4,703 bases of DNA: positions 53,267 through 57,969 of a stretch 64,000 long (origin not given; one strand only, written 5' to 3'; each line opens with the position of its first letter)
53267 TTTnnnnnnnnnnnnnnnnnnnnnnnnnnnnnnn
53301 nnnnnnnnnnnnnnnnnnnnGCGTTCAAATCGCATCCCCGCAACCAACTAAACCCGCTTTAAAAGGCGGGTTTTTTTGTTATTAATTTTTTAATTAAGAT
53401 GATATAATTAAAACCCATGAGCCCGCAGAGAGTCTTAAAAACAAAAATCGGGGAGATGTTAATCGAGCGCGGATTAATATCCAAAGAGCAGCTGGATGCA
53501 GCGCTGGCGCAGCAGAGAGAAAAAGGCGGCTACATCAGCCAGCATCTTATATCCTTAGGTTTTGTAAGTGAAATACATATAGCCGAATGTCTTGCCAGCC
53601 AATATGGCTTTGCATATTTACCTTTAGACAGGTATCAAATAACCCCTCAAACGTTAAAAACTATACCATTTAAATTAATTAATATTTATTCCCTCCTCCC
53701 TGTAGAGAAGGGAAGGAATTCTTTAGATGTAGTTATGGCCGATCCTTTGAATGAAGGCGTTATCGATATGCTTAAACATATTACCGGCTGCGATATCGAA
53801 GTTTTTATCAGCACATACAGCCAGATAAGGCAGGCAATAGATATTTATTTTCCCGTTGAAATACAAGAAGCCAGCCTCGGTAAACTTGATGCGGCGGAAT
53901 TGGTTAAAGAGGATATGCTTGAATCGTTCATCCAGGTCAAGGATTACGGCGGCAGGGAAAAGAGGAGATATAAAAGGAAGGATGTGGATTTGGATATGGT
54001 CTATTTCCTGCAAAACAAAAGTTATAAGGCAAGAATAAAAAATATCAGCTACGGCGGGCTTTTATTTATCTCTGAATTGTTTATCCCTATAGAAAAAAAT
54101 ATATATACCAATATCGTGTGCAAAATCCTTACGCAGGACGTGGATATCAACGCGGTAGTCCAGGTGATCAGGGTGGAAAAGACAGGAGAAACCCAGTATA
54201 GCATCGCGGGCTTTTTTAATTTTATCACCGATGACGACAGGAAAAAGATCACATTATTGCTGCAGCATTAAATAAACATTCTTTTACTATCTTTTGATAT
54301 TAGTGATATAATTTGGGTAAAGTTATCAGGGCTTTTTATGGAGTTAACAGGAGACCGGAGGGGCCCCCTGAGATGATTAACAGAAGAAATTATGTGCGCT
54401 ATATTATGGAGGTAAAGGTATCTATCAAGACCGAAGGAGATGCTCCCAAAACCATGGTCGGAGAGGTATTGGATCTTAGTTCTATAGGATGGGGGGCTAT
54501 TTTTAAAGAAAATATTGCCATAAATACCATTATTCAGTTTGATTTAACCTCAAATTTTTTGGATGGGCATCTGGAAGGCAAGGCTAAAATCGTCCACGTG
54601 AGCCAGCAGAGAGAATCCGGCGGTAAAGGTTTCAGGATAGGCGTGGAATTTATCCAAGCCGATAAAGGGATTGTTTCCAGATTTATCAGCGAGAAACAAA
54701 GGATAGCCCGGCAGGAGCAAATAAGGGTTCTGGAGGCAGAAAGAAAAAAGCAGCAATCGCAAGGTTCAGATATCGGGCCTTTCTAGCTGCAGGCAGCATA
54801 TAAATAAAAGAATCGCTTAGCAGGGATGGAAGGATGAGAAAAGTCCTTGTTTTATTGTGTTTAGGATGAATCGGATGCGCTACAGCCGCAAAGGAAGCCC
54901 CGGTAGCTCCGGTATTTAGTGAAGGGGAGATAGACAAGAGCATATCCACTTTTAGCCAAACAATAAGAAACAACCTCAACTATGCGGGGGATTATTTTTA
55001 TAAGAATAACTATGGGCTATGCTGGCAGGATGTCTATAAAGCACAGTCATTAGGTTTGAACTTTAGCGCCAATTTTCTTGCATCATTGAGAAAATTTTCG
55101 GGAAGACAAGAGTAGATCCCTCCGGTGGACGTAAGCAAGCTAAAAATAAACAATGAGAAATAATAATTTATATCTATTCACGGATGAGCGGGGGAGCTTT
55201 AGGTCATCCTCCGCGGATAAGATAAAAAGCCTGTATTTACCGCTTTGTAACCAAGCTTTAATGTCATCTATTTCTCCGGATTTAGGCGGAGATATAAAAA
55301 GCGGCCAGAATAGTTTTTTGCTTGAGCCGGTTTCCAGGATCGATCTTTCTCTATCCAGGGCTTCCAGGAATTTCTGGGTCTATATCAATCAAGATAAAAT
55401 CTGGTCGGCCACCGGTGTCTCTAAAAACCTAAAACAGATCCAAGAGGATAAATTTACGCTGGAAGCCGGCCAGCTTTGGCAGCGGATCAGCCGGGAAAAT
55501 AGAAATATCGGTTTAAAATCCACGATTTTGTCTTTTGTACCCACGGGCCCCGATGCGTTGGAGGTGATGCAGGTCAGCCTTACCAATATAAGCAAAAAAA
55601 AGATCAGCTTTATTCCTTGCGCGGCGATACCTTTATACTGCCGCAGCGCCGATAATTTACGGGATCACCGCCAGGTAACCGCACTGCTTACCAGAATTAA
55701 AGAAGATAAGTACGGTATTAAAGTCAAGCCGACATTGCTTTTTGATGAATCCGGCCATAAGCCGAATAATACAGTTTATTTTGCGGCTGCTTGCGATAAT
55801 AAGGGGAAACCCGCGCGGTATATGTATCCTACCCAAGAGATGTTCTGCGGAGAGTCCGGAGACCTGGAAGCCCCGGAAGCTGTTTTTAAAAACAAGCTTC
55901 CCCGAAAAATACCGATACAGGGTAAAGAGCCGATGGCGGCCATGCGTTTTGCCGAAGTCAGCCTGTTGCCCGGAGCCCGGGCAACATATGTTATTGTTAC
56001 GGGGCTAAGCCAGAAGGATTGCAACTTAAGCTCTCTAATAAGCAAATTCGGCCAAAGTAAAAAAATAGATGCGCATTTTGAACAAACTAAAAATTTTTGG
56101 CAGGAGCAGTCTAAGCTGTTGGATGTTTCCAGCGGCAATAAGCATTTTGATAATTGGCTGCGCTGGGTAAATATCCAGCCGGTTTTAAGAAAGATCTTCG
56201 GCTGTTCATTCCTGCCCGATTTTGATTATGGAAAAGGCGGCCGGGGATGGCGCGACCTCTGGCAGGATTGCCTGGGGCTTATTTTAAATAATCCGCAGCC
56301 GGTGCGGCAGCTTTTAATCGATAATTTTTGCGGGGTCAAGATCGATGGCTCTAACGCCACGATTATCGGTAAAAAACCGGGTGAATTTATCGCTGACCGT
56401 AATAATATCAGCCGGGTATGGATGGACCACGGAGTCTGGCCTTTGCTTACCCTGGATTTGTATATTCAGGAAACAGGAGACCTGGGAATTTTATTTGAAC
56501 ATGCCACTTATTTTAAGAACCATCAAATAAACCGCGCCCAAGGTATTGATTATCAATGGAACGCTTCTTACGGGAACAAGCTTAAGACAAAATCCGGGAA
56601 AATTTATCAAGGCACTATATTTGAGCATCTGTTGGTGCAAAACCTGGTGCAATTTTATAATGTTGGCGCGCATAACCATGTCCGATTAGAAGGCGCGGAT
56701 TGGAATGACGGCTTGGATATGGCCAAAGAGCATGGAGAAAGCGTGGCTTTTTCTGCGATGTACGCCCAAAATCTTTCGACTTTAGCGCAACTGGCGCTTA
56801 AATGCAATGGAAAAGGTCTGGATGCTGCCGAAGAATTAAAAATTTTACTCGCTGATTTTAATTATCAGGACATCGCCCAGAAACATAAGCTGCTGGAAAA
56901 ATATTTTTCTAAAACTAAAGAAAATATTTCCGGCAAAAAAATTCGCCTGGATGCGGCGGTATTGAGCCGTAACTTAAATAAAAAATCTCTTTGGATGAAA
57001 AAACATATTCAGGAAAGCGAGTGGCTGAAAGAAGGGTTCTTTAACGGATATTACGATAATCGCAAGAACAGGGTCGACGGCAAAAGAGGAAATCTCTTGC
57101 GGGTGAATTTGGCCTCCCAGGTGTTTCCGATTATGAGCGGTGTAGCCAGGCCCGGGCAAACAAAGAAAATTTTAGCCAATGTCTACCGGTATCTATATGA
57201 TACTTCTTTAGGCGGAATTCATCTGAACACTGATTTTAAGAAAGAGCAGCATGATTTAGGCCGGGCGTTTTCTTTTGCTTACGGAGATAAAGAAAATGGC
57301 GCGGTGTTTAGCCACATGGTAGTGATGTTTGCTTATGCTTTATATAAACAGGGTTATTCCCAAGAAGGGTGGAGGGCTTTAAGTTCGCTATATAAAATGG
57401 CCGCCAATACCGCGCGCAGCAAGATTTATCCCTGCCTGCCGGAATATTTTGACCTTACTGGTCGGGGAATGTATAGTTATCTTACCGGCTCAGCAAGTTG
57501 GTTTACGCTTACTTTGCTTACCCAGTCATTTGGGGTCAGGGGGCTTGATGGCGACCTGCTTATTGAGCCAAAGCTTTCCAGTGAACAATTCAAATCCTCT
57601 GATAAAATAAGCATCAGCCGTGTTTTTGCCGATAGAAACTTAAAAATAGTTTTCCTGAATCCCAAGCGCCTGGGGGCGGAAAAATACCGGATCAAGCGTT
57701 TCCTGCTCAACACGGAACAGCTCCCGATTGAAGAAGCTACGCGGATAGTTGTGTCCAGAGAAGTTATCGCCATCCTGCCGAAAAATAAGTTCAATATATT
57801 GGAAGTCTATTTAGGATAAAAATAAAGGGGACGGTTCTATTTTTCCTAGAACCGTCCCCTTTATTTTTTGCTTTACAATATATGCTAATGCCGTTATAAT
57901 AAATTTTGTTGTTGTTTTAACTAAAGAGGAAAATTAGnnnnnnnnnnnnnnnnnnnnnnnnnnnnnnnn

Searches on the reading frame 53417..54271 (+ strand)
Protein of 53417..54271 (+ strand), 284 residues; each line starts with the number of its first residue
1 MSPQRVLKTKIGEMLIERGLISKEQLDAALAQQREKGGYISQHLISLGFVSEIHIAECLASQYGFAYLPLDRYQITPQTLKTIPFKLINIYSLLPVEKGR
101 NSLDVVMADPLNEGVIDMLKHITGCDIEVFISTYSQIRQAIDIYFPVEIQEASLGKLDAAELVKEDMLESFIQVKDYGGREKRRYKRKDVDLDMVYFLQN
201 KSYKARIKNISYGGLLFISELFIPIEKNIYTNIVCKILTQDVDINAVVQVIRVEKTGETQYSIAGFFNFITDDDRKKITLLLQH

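Call 23: search_protein_families(library=pfam, proteins=[window:53417-54271:+], max_evalue=0.001)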
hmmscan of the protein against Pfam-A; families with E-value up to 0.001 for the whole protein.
window:53417-54271:+ (284 aa): 2 families
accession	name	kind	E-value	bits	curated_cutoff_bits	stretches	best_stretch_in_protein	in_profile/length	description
PF05157.20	MshEN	-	6e-15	55.4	23.1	1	63-147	1-86/90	MshEN domain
PF07238.19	PilZ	-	1.8e-09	38.3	22.5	1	181-281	1-99/102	PilZ domain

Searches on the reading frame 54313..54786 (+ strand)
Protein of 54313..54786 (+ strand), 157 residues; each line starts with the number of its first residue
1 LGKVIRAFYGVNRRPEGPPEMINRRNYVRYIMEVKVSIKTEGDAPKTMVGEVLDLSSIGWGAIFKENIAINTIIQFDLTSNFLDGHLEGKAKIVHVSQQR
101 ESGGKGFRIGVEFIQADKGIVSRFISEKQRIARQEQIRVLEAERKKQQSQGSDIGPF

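Call 23: search_protein_families(library=pfam, proteins=[window:54313-54786:+], max_evalue=0.001)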
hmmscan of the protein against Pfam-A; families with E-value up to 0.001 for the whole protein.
window:54313-54786:+ (157 aa): 1 family
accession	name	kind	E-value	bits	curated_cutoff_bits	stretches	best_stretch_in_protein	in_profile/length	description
PF07238.19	PilZ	-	1.1e-08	35.8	22.5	1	23-118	1-90/102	PilZ domain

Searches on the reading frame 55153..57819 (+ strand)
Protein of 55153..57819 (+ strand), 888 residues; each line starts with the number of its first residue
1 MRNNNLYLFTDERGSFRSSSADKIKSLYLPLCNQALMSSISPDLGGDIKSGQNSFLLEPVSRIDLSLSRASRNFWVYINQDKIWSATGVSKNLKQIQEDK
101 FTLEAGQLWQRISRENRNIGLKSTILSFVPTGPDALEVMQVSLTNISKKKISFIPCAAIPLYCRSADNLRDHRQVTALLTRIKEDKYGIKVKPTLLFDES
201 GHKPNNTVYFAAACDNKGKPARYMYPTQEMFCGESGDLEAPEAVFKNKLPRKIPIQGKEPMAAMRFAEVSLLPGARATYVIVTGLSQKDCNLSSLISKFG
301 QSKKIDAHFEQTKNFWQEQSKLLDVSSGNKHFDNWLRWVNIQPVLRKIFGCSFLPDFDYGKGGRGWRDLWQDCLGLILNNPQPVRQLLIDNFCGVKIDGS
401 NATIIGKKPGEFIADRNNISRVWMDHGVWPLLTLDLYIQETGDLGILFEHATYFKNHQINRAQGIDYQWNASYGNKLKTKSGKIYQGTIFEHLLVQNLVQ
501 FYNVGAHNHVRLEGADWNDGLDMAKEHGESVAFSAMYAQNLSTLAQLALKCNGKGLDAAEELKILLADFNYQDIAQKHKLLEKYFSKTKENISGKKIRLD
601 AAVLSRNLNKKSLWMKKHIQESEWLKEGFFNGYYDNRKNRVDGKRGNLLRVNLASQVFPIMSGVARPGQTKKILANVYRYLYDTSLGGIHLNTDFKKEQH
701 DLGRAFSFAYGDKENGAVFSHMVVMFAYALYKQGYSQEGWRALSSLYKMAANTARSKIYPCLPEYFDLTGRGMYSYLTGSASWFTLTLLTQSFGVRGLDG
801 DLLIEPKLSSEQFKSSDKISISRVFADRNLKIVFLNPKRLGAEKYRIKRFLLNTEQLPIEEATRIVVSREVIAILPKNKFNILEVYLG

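Call 23: search_protein_families(library=pfam, proteins=[window:55153-57819:+], max_evalue=0.001)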
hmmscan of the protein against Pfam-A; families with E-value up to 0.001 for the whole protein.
window:55153-57819:+ (888 aa): 2 families
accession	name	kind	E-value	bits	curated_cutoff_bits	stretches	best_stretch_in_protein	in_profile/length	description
PF17167.11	Glyco_hydro_94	-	1.7e-27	96.7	27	3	607-785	227-411/420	Glycosyl hydrolase 94 superfamily, catalytic domain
PF06165.18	GH94_b-supersand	-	3e-10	40.4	23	1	75-284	50-251/251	Glycosyl hydrolase 94, supersandwich domain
